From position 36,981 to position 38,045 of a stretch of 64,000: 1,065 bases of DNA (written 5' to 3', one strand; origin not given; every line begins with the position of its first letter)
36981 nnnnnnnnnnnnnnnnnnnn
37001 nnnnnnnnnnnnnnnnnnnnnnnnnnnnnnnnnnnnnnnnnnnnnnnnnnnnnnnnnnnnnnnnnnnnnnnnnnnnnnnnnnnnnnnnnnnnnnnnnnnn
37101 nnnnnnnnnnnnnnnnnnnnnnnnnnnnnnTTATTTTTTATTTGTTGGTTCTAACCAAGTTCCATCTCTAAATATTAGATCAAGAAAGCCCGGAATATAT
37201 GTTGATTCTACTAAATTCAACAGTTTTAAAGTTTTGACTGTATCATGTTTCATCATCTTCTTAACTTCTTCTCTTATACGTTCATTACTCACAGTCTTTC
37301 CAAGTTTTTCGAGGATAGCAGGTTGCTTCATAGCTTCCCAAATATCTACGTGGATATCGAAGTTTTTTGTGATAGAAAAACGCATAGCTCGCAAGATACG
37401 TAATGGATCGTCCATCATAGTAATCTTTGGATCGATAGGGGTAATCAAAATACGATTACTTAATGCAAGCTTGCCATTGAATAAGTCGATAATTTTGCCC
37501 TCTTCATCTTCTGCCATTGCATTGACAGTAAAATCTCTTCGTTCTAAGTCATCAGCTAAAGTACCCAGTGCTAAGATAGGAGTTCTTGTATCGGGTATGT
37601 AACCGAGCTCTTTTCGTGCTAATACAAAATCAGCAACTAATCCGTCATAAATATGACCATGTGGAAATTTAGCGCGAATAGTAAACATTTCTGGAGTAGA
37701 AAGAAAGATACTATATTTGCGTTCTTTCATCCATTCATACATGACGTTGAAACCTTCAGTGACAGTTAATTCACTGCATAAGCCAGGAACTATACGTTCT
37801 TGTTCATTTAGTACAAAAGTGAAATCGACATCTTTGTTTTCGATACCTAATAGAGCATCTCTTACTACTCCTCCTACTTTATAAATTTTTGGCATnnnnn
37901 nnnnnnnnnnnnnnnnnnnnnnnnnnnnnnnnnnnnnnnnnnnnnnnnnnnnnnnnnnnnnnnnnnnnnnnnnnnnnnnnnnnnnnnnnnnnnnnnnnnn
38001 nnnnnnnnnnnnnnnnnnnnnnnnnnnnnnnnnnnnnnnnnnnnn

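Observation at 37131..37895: Minimal class-II CCA/A-adding enzyme (head+neck only, 254 aa)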

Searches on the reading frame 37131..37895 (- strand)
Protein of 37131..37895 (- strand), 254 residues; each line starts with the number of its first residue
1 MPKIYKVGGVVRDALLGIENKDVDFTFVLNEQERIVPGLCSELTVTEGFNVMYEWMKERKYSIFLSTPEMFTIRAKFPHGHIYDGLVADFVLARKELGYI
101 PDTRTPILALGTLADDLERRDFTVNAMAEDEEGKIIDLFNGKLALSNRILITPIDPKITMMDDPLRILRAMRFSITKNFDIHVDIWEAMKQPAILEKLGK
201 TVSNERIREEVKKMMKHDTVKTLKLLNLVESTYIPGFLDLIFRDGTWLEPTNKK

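Call 3: search_protein_families(library=pfam, proteins=[window:37131-37895:-], max_evalue=0.1)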
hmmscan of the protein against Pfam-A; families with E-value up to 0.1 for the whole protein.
window:37131-37895:- (254 aa): 2 families
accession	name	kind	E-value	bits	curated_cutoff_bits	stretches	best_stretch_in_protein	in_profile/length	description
PF01743.26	PolyA_pol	-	8.5e-17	62.1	23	1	5-150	2-125/126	Poly A polymerase head domain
PF12627.12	PolyA_pol_RNAbd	-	0.00066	19.8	22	1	178-226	1-47/64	Probable RNA and SrmB- binding site of polymerase A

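Call 4: search_protein_families(library=phrogs, proteins=[window:37131-37895:-], max_evalue=0.01)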
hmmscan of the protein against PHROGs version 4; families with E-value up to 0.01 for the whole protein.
window:37131-37895:- (254 aa): 2 families
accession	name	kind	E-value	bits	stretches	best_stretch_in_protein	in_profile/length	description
phrog_24229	-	DNA, RNA and nucleotide metabolism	8.9e-61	206.5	1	3-253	5-244/245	tRNA nucleotidyltransferase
phrog_2244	-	DNA, RNA and nucleotide metabolism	4.2e-38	132.8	1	3-229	4-199/392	tRNA nucleotidyltransferase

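Call 5: search_protein_families(library=ncbifam, proteins=[window:37131-37895:-], max_evalue=0.1)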
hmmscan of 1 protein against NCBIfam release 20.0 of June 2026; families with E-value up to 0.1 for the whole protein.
window:37131-37895:- (254 aa): 9 families
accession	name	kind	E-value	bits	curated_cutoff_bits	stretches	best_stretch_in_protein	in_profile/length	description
NF009814.0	PRK13299.1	equivalog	6.5e-32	111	290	1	112-237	104-228/396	CCA tRNA nucleotidyltransferase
TIGR02692.1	tRNA_CCA_actino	equivalog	2.4e-27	95.7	438.8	2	99-225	100-229/466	CCA tRNA nucleotidyltransferase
NF008137.0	PRK10885.1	equivalog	8.6e-25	87.4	451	2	112-220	83-190/409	multifunctional CCA addition/repair protein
NF009813.0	PRK13298.1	equivalog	2.3e-21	76.2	606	1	112-218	83-188/417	tRNA CCA-pyrophosphorylase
TIGR01942.1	pcnB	subfamily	3e-21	75.7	305.65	2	110-216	113-217/425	polynucleotide adenylyltransferase PcnB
NF009811.0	PRK13296.1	equivalog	4.8e-19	68.4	469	2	112-211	83-181/360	CCA tRNA nucleotidyltransferase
NF009812.0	PRK13297.1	equivalog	2.2e-13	50.1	624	1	112-213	94-192/364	tRNA CCA-pyrophosphorylase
NF041569.1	A-tRNAntase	equivalog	6.4e-13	47.8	1440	2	83-226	538-682/880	A-adding tRNA nucleotidyltransferase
NF008634.1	PRK11623.1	equivalog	1.1e-10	40.7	702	1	110-218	155-261/469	polynucleotide adenylyltransferase PcnB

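Call 8: search_dna_similar(query=window:37131-37895:-, collection=phages, mode=protein, max_rows=40, rows=spread)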
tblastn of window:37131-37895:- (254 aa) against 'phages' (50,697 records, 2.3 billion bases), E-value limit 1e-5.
Records with a match: 288; places in all: 288; records where one place covers at least 80% of the query: 186.
Best place of each record, by identity: <60% 288.
By first word of the organism name: Klebsiella 28; Aeromonas 26; Vibrio 23; Bacteriophage 21; Escherichia 19; Salmonella 19; Prevotella 15; Erwinia 14; Cronobacter 13; Mycobacterium 11; and 37 more.
By host as written in the record: - 58; Prevotella sp. 15; Aeromonas salmonicida 13; Klebsiella pneumoniae 12; Cronobacter sakazakii 11; Caulobacter vibrioides CB15 9; Aeromonas hydrophila 7; Sinorhizobium meliloti 7; and 95 more.
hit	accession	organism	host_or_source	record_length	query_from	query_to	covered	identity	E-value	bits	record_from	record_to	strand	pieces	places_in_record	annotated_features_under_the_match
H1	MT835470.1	Bacteriophage sp.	human fecal samples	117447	3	254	99%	49.2%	6e-66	226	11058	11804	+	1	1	record has no annotation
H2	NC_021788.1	Cellulophaga phage phi4:1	Cellulophaga baltica #4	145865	3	254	99%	47.5%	7e-58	203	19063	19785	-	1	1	tRNA nucleotidyltransferase | hypothetical protein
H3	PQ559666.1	Arthrobacter phage Talia1610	Arthrobacter globiformis B-2979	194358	4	253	98%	35.8%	5e-34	135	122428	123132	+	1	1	185: tRNA nucleotidyltransferase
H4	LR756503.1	uncultured phage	metagenomic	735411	3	243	95%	34.4%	1e-21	99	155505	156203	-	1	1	record has no annotation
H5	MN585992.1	Mycobacterium phage MaryV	Mycobacterium smegmatis mc2 155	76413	3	238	93%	30.8%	1e-15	82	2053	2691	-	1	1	8: tRNA nucleotidyltransferase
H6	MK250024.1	Prevotella phage Lak-B5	Prevotella sp.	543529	4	223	87%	32.3%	4e-22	100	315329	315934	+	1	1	record has no annotation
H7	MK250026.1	Prevotella phage Lak-B7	Prevotella sp.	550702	4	223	87%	32.3%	4e-22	100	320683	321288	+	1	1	record has no annotation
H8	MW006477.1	Salmonella phage GEC_vB_MG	Salmonella enterica Enteritidis SeE.3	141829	3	222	87%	32.3%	2e-16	84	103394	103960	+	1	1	CCA tRNA nucleotidyltransferase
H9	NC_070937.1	Cronobacter phage LPCS28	Cronobacter sakazakii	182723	1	233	92%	30.3%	4e-14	77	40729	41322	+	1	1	cca: multifunctional CCA protein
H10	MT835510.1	Bacteriophage sp.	human fecal samples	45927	3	215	84%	33.0%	6e-20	94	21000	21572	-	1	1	record has no annotation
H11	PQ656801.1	Cronobacter phage Csp-D17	Cronobacter sakazakii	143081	3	222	87%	31.4%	9e-16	82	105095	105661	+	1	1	record has no annotation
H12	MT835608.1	Bacteriophage sp.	human fecal samples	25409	5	235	91%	29.9%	3e-14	77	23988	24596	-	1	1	record has no annotation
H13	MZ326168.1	Salmonella phage NINP13076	Salmonella enterica CDC K-1891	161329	3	222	87%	31.0%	5e-12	71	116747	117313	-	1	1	CCA tRNA nucleotidyltransferase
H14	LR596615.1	Yersinia phage fHe-Yen9-04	-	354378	3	218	85%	31.1%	2e-9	63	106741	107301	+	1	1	g183: tRNA nucleotidyltransferase | g182: hypothetical protein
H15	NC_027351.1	Salmonella phage SSE121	Baltimore Harbor water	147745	3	222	87%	30.4%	2e-15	81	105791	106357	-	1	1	tRNA nucleotidyltransferase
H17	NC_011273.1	Mycobacterium phage Myrna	Mycobacterium smegmatis str. MC2 155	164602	3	215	84%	30.9%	8e-12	71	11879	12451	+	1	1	28: tRNA nucleotidyltransferase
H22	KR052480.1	Sinorhizobium phage phiM7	Sinorhizobium meliloti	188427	5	218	84%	29.2%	2e-8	61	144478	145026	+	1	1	CCA-adding protein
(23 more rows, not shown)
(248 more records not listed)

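Call 9: search_solved_structures(query=window:37131-37895:-, max_evalue=0.001, show_alignments=3)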
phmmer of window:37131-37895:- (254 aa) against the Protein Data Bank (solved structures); distinct sequences matched with E-value up to 0.001: 20.
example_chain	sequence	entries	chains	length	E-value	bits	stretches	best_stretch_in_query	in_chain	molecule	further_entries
9ns2_A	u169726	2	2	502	6.2e-22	81.3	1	99-227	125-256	tRNA nucleotidyltransferase cca1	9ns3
9ns4_A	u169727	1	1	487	2.6e-21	79.3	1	86-226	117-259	tRNA nucleotidyltransferase cca2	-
9kma_A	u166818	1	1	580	1.3e-18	70.4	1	7-216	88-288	Polynucleotide adenylyltransferase family protein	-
6ibp_A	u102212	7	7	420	4.5e-17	65.4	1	83-221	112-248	CCA-adding enzyme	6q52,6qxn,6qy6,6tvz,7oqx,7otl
7otr_A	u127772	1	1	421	4.5e-17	65.4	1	83-221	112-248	CCA-adding protein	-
3h37_A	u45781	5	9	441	1.2e-16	63.9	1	84-223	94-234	TRNA nucleotidyl transferase-related protein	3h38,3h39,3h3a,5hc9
1miv_A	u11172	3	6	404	7.9e-16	61.3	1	102-236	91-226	tRNA CCA-adding enzyme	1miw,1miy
4wbz_A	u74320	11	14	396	3.9e-15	59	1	79-228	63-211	Poly A polymerase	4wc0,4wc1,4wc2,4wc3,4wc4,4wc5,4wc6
1vfg_A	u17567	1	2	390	4.8e-15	58.8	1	79-228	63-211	poly A polymerase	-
4wby_A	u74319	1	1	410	4.8e-15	58.7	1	79-228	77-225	Poly A polymerase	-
8cbm_E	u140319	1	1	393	3.7e-08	36.2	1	115-222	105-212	CCA tRNA nucleotidyltransferase 1, mitochondrial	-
4x4w_A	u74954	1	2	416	4.4e-08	35.9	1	115-222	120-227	CCA tRNA nucleotidyltransferase 1, mitochondrial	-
1ou5_A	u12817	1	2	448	5.9e-08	35.5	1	115-222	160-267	tRNA CCA-adding enzyme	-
3aqm_A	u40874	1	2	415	2.2e-07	33.6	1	5-215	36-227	Poly(A) polymerase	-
3aqk_A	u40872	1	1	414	4.1e-07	32.8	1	5-190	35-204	Poly(A) polymerase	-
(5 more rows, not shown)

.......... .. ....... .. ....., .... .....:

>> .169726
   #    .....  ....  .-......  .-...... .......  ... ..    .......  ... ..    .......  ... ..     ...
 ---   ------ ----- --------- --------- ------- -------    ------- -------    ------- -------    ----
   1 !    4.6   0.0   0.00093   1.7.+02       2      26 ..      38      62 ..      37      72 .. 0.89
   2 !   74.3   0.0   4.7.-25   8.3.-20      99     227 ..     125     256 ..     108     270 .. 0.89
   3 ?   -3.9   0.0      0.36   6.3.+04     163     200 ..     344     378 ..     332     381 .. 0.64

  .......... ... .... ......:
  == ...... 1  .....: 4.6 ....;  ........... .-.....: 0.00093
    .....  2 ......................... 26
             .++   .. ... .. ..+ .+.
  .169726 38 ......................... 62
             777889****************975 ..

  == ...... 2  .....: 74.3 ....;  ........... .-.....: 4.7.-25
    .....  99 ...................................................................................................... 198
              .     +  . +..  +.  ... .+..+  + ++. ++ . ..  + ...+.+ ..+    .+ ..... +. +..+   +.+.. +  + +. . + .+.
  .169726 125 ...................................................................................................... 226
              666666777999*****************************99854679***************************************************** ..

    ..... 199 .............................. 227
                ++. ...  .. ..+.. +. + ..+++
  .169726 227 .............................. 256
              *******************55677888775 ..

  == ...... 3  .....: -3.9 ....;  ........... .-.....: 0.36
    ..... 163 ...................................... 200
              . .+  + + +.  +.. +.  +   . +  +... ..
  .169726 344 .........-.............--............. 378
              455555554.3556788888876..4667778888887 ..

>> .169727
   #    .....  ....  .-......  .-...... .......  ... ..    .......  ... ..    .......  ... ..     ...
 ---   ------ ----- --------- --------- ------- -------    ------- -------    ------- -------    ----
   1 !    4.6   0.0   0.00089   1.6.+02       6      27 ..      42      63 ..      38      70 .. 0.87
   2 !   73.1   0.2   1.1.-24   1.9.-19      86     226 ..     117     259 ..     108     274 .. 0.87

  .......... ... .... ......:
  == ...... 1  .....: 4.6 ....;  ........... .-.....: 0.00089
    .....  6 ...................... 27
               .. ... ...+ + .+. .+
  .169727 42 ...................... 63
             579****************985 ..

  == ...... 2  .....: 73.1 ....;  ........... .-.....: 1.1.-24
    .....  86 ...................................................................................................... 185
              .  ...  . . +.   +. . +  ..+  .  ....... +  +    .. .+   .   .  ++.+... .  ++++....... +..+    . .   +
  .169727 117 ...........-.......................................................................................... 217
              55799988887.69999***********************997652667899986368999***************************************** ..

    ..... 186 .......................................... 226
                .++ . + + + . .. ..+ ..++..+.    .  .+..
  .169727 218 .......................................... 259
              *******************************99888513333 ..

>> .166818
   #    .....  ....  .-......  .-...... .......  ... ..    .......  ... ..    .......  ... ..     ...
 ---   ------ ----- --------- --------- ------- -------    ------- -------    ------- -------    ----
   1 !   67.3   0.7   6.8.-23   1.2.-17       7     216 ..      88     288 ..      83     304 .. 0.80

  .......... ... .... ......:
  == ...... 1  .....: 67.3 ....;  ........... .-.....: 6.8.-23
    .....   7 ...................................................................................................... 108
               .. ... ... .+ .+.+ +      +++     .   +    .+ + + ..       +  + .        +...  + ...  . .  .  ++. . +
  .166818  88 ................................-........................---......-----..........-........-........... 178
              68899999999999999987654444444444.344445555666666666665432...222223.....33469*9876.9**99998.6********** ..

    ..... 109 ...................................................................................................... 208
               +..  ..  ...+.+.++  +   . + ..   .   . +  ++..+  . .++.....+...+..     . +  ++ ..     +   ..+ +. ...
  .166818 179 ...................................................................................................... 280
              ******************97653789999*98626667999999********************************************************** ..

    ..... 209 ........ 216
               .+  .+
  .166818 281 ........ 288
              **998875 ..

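Call 10: get_annotated_region(hit=H2, flank=5000)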
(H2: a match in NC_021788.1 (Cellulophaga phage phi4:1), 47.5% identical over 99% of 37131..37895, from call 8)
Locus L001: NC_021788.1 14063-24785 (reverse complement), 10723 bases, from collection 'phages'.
description: Cellulophaga phage phi4:1, complete genome.
organism: Cellulophaga phage phi4:1 (NCBI taxid 1328029)
taxonomy: Viruses; Duplodnaviria; Heunggongvirae; Uroviricota; Caudoviricetes; Lightbulbvirus; Lightbulbvirus Cba41
host: Cellulophaga baltica #4; source: seawater; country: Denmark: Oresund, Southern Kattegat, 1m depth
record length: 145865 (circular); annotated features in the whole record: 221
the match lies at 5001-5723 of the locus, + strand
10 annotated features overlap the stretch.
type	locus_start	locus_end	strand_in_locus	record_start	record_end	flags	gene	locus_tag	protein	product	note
CDS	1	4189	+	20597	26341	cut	-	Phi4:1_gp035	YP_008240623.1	virion structural protein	annotation based on experimental MS/MS proteomics analysis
CDS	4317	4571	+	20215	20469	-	-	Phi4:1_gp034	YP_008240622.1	hypothetical protein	-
CDS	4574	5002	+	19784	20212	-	-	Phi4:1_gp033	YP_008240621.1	hypothetical protein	-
CDS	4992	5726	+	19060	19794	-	-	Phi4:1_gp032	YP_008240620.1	tRNA nucleotidyltransferase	annotation based on sequence similarity to NCBI ZP_09549131, CDD COG0617, and Pfam PF01743.15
CDS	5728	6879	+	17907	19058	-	-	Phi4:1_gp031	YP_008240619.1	polymerase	annotation based on sequence similarity to NCBI ZP_01688282, CDD cd01437, and Pfam PF00644.15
CDS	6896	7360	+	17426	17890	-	-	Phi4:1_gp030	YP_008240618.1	hypothetical protein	-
CDS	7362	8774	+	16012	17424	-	-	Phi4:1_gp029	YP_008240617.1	ATP-dependent DNA ligase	annotation based on sequence similarity to NCBI AFA44759, CDD PHA02587, and Pfam PF01068.16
CDS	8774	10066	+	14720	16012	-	-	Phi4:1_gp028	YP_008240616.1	DNA methyltransferase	annotation based on sequence similarity to NCBI ZP_07038834, CDD COG0270, and Pfam PF00145.12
CDS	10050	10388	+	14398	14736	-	-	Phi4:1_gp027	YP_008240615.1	hypothetical protein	-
CDS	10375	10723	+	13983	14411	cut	-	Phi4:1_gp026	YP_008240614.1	cysteine dioxygenase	-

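Call 11: get_annotated_region(hit=H3, flank=3000)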
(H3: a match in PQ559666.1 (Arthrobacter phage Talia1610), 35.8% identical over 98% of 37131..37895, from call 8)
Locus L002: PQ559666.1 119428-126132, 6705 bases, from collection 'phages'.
description: Arthrobacter phage Talia1610, complete genome.
organism: Arthrobacter phage Talia1610 (NCBI taxid 3377830)
taxonomy: Viruses; Duplodnaviria; Heunggongvirae; Uroviricota; Caudoviricetes
host: Arthrobacter globiformis B-2979; source: soil; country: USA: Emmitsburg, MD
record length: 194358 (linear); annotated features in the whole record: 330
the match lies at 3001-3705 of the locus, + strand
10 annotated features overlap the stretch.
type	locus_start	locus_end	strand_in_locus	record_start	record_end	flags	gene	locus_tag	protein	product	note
CDS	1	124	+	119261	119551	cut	180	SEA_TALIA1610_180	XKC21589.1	membrane protein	-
CDS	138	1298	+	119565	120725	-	181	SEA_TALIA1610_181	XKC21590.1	RNA ligase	-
CDS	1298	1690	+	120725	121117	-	182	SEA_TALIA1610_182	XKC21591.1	hypothetical protein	-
CDS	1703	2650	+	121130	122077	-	183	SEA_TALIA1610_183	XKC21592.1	polynucleotide kinase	-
CDS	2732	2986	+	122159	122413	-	184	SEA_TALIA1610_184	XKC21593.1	hypothetical protein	-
CDS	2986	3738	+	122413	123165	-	185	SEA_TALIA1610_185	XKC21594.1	tRNA nucleotidyltransferase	-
CDS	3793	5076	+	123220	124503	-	186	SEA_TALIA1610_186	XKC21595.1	ASCE ATPase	-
CDS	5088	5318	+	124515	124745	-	187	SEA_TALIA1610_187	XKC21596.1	hypothetical protein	-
CDS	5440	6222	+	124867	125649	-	188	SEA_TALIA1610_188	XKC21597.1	hypothetical protein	-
CDS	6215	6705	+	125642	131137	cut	189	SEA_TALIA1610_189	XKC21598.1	hypothetical protein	-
